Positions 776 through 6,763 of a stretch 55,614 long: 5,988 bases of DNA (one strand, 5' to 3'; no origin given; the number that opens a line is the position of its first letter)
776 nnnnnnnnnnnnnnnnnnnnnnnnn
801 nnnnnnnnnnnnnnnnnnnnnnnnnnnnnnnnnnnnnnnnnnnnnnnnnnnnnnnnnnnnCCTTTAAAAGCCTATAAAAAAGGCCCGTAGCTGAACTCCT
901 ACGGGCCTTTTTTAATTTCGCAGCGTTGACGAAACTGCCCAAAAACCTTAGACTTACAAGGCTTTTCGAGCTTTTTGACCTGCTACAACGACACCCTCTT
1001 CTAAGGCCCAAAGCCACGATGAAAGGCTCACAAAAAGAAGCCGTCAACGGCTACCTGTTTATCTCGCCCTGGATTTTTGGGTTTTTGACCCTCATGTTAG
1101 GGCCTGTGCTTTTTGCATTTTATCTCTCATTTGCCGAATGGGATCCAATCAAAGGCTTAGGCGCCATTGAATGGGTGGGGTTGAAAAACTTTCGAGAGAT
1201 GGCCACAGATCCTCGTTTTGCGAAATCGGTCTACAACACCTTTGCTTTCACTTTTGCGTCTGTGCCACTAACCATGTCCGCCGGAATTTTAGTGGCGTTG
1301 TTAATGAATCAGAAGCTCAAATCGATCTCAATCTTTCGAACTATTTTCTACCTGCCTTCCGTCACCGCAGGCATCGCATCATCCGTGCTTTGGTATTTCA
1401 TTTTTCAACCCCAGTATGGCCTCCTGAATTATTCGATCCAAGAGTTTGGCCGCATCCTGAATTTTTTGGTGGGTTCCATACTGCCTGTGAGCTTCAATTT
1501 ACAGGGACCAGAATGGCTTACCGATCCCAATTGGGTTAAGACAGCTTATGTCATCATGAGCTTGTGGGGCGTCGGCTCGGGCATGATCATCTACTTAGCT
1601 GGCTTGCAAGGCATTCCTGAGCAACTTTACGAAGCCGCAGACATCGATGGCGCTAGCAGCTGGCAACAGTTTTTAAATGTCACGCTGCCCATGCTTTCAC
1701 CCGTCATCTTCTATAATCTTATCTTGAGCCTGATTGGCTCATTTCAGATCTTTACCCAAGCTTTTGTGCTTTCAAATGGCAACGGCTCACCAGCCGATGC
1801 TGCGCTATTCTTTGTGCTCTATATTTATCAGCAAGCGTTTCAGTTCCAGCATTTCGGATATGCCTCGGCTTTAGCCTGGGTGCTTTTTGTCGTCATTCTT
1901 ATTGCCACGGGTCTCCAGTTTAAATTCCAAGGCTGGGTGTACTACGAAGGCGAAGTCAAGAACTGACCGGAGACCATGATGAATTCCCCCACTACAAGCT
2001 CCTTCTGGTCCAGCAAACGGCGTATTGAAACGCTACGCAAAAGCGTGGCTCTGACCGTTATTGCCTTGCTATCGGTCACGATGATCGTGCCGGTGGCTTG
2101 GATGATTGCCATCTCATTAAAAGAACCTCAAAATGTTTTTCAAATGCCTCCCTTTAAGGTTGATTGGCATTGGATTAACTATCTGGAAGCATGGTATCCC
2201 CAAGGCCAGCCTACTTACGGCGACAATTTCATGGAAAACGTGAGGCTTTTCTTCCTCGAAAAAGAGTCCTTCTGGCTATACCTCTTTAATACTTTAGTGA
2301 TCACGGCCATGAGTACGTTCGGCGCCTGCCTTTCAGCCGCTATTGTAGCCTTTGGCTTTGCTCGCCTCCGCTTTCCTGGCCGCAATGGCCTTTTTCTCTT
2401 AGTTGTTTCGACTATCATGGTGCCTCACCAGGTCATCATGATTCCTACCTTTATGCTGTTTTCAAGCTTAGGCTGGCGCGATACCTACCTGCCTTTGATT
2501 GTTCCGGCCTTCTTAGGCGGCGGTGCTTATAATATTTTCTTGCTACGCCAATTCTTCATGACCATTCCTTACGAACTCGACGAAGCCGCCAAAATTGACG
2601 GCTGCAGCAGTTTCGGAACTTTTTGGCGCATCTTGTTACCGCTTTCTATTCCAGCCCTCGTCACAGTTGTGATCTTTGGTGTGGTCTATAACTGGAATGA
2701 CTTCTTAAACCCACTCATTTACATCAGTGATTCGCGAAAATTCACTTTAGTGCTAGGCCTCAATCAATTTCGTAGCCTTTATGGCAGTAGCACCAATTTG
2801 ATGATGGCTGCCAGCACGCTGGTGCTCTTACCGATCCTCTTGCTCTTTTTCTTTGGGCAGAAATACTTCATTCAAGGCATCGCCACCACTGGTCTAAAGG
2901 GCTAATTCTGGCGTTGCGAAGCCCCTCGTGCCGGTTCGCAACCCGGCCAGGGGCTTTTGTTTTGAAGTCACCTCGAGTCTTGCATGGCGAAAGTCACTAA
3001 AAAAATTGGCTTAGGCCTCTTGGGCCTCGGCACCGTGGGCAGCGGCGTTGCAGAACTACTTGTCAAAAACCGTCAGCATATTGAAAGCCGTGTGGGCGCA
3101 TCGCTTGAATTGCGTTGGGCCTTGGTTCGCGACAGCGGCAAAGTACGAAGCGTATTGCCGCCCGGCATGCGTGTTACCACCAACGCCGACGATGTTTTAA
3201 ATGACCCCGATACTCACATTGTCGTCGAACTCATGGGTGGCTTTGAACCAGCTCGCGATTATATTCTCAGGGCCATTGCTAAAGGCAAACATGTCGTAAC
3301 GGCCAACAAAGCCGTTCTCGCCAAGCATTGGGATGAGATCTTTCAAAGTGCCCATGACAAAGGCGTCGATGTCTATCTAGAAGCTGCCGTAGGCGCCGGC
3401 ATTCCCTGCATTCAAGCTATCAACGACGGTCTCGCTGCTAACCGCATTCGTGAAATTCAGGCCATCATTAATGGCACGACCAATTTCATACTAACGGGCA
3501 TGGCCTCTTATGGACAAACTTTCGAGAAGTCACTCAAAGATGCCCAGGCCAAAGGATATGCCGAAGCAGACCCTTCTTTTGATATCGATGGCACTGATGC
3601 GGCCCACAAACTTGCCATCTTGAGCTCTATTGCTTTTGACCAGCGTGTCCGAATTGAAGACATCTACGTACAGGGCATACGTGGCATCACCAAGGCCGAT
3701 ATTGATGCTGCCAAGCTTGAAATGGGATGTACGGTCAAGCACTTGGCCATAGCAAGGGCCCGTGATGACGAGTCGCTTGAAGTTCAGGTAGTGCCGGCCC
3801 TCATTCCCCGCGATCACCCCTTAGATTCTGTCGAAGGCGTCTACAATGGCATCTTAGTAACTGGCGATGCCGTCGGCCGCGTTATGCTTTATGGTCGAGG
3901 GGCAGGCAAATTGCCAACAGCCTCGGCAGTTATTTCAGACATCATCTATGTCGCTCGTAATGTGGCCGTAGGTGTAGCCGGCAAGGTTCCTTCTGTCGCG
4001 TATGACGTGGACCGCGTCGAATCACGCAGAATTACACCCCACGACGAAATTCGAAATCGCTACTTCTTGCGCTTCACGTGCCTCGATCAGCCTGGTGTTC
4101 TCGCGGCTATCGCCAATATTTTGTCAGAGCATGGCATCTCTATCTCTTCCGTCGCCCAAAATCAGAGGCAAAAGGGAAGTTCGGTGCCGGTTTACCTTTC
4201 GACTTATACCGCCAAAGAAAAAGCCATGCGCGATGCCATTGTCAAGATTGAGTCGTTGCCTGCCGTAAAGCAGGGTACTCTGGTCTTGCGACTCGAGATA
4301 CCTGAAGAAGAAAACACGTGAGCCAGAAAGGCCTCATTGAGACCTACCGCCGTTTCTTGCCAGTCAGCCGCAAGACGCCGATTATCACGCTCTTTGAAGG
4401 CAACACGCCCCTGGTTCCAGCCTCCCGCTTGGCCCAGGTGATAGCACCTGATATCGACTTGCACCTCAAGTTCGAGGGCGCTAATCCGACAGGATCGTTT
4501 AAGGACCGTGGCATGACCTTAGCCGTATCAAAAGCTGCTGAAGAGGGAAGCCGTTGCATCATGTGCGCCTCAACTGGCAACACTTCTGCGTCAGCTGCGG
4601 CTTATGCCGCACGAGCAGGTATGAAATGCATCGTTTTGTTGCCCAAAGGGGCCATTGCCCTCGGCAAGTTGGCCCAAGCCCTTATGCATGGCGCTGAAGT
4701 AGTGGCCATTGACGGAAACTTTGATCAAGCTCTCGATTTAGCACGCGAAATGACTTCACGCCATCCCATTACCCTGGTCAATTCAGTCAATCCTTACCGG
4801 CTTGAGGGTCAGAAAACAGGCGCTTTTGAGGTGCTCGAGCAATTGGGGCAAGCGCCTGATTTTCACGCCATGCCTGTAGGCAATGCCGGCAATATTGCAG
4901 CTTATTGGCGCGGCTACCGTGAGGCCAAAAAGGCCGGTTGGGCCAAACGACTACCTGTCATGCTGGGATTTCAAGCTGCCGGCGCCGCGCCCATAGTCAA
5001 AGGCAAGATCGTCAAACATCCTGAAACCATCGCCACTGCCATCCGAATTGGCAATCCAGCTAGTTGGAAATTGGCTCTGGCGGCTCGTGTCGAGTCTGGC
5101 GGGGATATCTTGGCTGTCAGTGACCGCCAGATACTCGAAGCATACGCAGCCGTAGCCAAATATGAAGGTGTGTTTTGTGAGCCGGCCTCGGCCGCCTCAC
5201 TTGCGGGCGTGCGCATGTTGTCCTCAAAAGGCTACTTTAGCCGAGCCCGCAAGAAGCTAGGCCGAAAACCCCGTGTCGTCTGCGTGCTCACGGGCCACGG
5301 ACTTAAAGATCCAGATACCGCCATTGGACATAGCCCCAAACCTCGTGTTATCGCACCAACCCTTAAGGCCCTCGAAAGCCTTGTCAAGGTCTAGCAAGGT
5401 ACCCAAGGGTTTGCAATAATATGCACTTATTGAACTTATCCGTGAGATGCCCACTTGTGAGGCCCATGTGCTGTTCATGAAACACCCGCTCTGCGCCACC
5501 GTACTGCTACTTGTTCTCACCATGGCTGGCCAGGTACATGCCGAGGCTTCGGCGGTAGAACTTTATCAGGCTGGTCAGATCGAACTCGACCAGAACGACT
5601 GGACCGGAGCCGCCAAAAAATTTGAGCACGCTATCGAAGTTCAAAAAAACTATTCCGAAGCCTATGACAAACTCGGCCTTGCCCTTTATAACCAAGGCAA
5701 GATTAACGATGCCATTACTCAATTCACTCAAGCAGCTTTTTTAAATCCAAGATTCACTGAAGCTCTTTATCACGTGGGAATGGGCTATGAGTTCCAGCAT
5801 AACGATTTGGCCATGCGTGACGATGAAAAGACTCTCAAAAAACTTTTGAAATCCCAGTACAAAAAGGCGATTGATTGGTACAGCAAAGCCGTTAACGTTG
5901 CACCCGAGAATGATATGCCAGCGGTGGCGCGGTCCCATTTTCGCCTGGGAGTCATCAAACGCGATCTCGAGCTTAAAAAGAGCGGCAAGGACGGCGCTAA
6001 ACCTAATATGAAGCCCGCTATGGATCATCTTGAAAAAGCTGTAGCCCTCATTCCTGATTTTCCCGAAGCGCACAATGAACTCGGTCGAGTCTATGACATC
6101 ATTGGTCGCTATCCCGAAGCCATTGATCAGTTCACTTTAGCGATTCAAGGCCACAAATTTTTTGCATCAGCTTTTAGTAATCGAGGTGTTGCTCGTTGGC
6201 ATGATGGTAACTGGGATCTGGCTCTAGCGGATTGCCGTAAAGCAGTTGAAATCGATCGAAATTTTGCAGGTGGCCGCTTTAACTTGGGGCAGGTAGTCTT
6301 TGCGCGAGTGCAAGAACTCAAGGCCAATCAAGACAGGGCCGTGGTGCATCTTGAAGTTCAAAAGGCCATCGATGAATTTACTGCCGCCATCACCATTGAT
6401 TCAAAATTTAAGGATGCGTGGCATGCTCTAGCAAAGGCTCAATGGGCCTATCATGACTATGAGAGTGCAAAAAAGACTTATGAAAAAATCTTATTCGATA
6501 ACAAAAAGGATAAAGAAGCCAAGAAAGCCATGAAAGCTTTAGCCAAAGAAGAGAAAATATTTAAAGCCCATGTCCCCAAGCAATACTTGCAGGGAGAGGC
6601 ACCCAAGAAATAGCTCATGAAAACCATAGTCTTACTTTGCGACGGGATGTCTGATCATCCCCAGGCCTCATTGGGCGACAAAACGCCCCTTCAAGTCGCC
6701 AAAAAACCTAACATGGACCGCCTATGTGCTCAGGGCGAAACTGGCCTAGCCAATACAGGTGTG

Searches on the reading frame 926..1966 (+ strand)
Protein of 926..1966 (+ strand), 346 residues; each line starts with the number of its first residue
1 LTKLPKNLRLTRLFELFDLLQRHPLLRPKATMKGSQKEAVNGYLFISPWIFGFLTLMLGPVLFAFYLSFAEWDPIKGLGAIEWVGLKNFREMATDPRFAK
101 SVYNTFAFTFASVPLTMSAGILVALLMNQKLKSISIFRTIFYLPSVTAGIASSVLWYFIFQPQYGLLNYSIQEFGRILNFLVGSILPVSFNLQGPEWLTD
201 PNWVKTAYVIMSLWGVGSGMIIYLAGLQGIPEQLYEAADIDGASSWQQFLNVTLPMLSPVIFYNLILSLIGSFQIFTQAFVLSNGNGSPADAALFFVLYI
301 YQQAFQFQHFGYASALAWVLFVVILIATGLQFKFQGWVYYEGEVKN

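Call 31: search_protein_families(library=pfam, proteins=[window:926-1966:+], max_evalue=0.00001)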
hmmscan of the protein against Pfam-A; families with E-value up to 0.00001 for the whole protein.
window:926-1966:+ (346 aa): 1 family
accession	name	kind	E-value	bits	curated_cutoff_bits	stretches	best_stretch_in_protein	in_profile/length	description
PF00528.27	BPD_transp_1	-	3.1e-12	47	26.4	1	119-331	4-175/184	Binding-protein-dependent transport system inner membrane component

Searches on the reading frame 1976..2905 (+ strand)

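Call 31: search_protein_families(library=pfam, proteins=[window:1976-2905:+], max_evalue=0.00001)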
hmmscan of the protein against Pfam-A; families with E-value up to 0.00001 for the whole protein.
window:1976-2905:+ (309 aa): 1 family
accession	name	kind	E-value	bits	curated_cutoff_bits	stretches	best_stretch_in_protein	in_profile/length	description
PF00528.27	BPD_transp_1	-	2.7e-23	83.1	26.4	1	125-302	9-182/184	Binding-protein-dependent transport system inner membrane component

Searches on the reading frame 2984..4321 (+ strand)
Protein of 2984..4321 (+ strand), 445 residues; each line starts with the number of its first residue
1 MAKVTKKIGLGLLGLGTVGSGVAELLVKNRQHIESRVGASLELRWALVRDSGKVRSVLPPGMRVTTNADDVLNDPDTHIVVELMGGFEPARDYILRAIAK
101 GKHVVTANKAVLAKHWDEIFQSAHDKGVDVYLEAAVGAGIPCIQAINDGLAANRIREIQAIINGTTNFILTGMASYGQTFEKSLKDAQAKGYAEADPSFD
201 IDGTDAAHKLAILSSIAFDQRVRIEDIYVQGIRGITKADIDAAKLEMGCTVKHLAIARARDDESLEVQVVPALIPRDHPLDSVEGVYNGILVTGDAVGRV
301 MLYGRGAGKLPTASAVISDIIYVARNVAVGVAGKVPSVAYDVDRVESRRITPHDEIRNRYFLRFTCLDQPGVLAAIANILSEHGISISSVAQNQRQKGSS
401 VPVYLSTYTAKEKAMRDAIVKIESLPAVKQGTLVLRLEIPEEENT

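Call 31: search_protein_families(library=pfam, proteins=[window:2984-4321:+], max_evalue=0.00001)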
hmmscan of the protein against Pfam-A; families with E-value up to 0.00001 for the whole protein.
window:2984-4321:+ (445 aa): 4 families
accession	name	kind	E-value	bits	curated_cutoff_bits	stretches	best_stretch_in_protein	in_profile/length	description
PF00742.24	Homoserine_dh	-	2.6e-62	210.1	22.9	1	141-321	1-173/173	Homoserine dehydrogenase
PF03447.22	NAD_binding_3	-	5.1e-20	72.8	24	1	14-133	1-116/116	Homoserine dehydrogenase, NAD binding domain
PF01842.31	ACT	-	1e-09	38.4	27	1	361-398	2-39/66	ACT domain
PF13291.12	ACT_4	-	9.1e-06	26.7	27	0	362-429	9-76/80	ACT domain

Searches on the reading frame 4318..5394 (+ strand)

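Call 31: search_protein_families(library=pfam, proteins=[window:4318-5394:+], max_evalue=0.00001)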
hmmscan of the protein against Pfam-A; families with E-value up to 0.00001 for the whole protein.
window:4318-5394:+ (358 aa): 1 family
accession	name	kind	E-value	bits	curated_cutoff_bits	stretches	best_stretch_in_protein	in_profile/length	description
PF00291.31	PALP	-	6e-72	242.9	35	1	23-326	1-295/295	Pyridoxal-phosphate dependent enzyme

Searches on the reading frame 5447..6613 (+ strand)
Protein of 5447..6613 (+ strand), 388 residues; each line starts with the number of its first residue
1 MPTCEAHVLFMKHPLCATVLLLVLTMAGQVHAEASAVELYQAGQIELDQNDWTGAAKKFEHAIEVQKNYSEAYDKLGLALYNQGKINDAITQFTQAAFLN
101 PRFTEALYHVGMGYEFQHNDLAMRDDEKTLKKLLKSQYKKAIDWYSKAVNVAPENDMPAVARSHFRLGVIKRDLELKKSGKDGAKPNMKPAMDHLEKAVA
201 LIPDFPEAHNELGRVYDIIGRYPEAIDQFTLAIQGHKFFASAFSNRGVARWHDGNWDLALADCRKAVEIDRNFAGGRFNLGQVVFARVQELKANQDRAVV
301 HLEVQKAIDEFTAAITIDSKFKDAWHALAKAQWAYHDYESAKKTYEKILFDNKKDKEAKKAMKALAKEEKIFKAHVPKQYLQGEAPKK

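Call 31: search_protein_families(library=pfam, proteins=[window:5447-6613:+], max_evalue=0.00001)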
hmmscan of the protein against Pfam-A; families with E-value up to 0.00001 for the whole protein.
window:5447-6613:+ (388 aa): 10 families
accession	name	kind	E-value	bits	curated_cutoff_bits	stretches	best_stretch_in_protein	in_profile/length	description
PF13414.12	TPR_11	-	8e-34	115.5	26.8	1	43-84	1-42/42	TPR repeat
PF07719.23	TPR_2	-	2.4e-27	93.2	27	0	71-102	2-33/34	Tetratricopeptide repeat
PF00515.34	TPR_1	-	4.1e-27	93.3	27.8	1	240-273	1-34/34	Tetratricopeptide repeat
PF13424.12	TPR_12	-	5.2e-18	65.5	30.1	0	240-276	3-39/77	Tetratricopeptide repeat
PF13432.12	TPR_16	-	1.8e-17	63.9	32.7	0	40-95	1-55/65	Tetratricopeptide repeat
PF13431.12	TPR_17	-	2.3e-17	62.2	24.4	0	195-226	2-33/34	Tetratricopeptide repeat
PF14559.12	TPR_19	-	2e-16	60.5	25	1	305-364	8-67/68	Tetratricopeptide repeat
PF13428.12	TPR_14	-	3.1e-15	55.6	23.5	0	323-361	2-40/44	Tetratricopeptide repeat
PF13181.12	TPR_8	-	1.2e-13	50.4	25.7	0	71-101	2-32/34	Tetratricopeptide repeat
PF13374.12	TPR_10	-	1.8e-07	31.4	27.5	0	72-95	4-27/42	Tetratricopeptide repeat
